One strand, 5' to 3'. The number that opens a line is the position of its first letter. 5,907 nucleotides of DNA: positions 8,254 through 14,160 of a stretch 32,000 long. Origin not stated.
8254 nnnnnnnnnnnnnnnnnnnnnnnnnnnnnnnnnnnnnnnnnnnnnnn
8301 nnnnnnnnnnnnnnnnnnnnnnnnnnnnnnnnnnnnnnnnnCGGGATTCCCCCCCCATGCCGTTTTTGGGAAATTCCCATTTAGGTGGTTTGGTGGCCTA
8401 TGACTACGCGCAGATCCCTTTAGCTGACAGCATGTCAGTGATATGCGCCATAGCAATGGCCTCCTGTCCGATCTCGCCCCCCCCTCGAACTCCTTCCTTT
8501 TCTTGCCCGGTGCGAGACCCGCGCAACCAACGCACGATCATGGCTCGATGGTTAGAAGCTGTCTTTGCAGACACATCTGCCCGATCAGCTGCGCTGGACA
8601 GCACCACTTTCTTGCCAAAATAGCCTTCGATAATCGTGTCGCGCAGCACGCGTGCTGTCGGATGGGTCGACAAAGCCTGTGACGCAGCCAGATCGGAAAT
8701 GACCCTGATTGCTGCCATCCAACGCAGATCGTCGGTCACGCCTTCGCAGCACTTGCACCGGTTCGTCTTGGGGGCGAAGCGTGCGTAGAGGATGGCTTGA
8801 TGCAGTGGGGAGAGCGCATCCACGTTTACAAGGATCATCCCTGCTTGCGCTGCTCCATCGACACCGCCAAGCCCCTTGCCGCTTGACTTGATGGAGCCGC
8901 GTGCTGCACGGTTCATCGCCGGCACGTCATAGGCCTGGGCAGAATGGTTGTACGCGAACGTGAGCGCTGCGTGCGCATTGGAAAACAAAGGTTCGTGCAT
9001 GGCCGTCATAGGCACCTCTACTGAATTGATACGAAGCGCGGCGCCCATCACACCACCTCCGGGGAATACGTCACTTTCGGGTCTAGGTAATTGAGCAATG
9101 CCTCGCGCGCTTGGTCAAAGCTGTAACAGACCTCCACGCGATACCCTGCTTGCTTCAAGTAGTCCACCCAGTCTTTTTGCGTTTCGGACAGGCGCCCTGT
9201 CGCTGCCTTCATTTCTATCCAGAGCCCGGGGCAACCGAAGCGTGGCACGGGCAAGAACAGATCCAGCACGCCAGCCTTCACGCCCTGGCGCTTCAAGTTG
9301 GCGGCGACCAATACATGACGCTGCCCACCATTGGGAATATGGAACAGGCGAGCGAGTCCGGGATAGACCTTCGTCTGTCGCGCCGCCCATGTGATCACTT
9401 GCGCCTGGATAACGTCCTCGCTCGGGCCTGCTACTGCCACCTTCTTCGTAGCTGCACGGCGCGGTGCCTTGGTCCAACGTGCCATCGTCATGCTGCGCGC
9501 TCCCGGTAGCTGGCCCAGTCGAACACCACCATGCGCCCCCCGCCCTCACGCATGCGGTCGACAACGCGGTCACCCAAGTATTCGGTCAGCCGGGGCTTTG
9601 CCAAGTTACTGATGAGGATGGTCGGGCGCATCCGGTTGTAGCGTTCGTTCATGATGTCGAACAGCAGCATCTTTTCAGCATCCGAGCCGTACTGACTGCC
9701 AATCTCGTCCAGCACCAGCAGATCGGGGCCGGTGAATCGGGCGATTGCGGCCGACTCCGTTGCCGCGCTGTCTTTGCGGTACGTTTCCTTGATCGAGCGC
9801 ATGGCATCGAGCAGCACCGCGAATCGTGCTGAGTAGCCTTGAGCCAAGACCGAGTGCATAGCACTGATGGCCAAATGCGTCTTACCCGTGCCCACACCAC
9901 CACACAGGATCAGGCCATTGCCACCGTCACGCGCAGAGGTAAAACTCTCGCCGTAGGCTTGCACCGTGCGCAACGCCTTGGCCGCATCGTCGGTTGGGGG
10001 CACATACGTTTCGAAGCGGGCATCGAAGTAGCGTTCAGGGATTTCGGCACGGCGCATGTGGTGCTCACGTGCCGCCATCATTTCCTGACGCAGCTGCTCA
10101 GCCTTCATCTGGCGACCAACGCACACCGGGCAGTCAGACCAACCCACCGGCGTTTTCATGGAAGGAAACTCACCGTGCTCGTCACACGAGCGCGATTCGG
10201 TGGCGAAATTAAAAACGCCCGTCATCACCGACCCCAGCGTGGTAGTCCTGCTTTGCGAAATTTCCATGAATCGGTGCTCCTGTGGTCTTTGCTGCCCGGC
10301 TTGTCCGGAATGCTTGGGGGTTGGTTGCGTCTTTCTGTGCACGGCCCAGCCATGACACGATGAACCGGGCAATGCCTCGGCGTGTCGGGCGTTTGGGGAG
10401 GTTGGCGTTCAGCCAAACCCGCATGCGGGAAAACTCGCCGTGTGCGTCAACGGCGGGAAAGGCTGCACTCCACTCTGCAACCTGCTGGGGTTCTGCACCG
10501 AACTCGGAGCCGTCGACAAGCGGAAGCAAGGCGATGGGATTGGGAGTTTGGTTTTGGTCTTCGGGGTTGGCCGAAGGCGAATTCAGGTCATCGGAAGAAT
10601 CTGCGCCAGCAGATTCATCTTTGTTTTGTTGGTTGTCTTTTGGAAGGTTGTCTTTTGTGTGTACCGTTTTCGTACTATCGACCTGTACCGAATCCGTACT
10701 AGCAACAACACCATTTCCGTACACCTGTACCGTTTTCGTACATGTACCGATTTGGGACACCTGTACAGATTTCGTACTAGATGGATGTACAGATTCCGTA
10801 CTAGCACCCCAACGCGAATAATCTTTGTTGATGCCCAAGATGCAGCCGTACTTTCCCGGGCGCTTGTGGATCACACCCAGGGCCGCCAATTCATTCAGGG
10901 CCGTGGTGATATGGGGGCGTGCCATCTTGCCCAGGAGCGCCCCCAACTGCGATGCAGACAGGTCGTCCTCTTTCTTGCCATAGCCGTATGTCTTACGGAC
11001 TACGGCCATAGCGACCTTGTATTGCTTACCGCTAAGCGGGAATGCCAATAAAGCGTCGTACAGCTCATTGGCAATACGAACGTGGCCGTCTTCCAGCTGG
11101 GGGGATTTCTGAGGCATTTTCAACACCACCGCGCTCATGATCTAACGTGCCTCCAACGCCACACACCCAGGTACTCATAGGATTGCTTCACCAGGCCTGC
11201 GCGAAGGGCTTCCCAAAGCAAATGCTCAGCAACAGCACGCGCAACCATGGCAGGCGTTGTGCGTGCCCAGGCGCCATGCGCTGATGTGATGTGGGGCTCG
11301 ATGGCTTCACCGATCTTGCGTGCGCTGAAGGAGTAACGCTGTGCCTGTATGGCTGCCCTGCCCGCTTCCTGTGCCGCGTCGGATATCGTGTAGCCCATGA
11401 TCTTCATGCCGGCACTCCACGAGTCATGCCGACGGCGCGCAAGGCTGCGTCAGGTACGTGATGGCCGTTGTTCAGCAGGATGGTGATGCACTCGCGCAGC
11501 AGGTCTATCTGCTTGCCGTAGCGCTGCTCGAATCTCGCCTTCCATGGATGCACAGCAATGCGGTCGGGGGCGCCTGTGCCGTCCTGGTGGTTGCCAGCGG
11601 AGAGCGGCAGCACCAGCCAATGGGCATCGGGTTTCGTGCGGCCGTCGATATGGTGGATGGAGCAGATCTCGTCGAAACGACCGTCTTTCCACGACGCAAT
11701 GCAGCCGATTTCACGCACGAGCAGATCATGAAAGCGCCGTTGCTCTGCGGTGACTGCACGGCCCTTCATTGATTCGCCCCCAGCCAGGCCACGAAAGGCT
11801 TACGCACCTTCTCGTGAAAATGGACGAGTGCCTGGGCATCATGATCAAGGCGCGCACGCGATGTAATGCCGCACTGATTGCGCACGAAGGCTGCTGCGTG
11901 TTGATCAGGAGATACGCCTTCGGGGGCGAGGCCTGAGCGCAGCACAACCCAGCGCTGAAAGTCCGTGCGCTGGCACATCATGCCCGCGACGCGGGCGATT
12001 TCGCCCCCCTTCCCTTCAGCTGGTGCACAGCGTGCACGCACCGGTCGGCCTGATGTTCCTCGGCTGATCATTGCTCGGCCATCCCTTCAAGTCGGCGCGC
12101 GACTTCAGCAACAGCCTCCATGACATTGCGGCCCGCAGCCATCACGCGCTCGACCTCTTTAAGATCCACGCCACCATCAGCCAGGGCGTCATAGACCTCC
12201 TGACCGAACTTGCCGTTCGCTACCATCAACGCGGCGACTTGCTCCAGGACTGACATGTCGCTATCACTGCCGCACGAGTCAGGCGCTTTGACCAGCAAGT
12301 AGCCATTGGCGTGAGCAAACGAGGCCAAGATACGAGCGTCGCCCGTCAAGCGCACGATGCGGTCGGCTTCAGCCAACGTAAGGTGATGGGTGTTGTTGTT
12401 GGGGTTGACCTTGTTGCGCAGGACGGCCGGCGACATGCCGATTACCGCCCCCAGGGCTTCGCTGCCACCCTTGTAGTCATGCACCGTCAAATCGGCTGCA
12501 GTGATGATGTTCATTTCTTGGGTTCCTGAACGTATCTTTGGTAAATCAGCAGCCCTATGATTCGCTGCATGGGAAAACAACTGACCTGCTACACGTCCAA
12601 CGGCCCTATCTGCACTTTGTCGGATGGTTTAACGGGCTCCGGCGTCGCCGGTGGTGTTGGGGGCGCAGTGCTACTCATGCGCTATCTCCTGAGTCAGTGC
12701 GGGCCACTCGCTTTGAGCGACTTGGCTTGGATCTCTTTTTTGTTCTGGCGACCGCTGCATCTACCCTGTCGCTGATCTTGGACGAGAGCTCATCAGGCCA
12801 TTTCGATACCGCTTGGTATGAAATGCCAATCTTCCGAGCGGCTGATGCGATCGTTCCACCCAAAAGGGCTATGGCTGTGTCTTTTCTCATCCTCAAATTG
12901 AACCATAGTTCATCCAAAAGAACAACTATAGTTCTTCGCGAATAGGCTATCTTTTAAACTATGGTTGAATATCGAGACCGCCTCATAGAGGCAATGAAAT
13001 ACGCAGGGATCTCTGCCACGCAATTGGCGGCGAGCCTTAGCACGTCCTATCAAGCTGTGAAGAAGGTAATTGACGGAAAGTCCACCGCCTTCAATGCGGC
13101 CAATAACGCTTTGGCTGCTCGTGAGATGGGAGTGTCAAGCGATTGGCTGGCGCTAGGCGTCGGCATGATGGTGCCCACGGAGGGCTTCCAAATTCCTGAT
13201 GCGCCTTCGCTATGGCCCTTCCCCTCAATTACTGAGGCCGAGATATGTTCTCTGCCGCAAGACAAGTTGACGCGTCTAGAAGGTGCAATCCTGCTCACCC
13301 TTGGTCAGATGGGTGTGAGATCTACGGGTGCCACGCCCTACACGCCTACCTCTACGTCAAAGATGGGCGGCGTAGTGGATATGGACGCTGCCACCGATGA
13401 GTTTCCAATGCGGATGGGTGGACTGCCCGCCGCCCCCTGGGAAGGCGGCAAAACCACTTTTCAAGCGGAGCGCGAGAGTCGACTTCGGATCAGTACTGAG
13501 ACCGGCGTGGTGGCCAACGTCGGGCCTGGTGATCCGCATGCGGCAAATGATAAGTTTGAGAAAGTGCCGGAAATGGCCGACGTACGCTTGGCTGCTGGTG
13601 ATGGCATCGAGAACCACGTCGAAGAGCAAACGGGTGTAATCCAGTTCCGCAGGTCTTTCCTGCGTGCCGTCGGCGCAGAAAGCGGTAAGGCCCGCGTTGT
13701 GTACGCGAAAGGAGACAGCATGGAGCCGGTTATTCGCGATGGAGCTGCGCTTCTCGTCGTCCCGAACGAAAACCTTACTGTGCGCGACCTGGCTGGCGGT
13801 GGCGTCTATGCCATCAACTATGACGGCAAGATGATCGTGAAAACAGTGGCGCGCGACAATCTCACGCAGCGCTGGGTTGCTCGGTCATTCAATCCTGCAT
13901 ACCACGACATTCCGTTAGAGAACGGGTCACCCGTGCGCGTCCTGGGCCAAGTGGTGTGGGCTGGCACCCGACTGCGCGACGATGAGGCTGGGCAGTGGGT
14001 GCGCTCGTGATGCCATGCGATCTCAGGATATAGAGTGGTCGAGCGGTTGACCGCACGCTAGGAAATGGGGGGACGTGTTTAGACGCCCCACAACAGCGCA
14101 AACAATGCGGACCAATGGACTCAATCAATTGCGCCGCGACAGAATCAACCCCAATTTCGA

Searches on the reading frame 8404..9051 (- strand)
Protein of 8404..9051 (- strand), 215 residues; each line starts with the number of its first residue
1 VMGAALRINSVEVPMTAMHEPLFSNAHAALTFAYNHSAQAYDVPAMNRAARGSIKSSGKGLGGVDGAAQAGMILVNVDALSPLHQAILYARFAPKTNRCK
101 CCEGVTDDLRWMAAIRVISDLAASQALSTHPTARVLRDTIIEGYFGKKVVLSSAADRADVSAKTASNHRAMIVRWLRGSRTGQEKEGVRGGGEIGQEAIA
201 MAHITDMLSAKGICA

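Call 3: search_protein_families(library=pfam, proteins=[window:8404-9051:-], max_evalue=0.1)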
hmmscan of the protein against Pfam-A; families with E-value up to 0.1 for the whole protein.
window:8404-9051:- (215 aa): 0 families

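Call 6: search_protein_families(library=ncbifam, proteins=[window:8404-9051:-], max_evalue=0.1)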
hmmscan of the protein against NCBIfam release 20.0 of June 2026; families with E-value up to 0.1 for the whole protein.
window:8404-9051:- (215 aa): 0 families

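Call 7: search_protein_families(library=phrogs, proteins=[window:8404-9051:-], max_evalue=0.01)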
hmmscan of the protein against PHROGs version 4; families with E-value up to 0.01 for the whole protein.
window:8404-9051:- (215 aa): 0 families

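Call 68: find_related_loci(query=window:8404-9051:-, collection=viral_contigs, flank=7000)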
Query window:8404-9051:- (215 aa) in viral_contigs; peptide patterns used: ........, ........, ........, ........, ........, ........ (x = any residue, [..] = any of these).
2 stretches matched a pattern, but none encodes a relative of the query by tblastn (E <= 1e-3).

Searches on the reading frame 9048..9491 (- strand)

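Call 6: search_protein_families(library=ncbifam, proteins=[window:9048-9491:-], max_evalue=0.1)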
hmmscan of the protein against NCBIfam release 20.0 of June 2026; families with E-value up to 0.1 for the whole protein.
window:9048-9491:- (147 aa): 0 families

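Call 7: search_protein_families(library=phrogs, proteins=[window:9048-9491:-], max_evalue=0.01)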
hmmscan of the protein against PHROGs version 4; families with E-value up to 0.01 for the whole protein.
window:9048-9491:- (147 aa): 4 families
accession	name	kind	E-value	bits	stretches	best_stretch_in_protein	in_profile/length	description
phrog_824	-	unknown function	3.8e-44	152.6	1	17-139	58-178/265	-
phrog_5702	-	DNA, RNA and nucleotide metabolism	4.3e-15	56.5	1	70-135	2-66/70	Holliday junction resolvase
phrog_2363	-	unknown function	1.5e-11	45.3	1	41-140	74-175/192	-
phrog_93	-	DNA, RNA and nucleotide metabolism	2.8e-06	27.3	1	20-136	349-442/613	endonuclease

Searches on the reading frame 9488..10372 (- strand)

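Call 7: search_protein_families(library=phrogs, proteins=[window:9488-10372:-], max_evalue=0.01)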
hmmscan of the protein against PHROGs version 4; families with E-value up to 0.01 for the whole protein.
window:9488-10372:- (294 aa): 4 families
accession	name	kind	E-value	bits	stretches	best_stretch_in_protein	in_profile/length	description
phrog_50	-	DNA, RNA and nucleotide metabolism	1.4e-69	236.6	1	50-293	257-513/570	DnaC-like helicase loader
phrog_3277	-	DNA, RNA and nucleotide metabolism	1.2e-34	120.6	1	151-292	10-155/168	DnaC-like helicase loader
phrog_26922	-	DNA, RNA and nucleotide metabolism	8.1e-10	40.2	1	213-293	9-89/92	DnaC-like helicase loader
phrog_27475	-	unknown function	4.9e-09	36.2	1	152-258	443-546/599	-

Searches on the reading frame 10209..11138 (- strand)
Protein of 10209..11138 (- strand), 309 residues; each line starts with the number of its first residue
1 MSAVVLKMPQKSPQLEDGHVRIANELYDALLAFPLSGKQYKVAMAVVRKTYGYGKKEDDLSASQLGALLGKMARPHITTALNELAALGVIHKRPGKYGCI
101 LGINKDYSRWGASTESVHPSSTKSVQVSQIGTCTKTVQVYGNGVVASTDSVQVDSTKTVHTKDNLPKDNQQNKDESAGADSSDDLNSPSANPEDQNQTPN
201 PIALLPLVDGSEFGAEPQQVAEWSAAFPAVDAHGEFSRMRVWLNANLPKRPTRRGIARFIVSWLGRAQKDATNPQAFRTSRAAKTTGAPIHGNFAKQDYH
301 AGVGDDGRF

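Call 62: search_protein_families(library=pfam, proteins=[window:10209-11138:-], max_evalue=0.001)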
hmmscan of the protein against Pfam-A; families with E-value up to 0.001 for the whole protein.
window:10209-11138:- (309 aa): 1 family
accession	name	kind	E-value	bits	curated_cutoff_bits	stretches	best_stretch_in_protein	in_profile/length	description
PF04492.19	Phage_rep_O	-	3.1e-21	76.2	28.7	1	14-110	4-95/95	Bacteriophage replication protein O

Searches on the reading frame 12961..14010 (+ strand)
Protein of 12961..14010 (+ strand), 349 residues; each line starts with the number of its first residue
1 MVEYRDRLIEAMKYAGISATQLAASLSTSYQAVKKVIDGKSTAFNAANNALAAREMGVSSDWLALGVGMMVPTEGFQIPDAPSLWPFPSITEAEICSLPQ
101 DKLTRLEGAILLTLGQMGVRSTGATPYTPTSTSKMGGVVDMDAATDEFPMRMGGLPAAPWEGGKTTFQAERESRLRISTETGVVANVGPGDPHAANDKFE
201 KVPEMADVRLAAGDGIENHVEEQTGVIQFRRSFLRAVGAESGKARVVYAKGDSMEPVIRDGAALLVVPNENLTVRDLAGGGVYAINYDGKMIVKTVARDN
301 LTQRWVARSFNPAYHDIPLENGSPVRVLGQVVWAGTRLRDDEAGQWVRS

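Call 62: search_protein_families(library=pfam, proteins=[window:12961-14010:+], max_evalue=0.001)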
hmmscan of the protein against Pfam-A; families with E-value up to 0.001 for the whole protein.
window:12961-14010:+ (349 aa): 1 family
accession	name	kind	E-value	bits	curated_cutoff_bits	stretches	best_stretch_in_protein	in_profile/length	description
PF00717.28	Peptidase_S24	-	1e-13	51.4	23.3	1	209-332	5-116/116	Peptidase S24-like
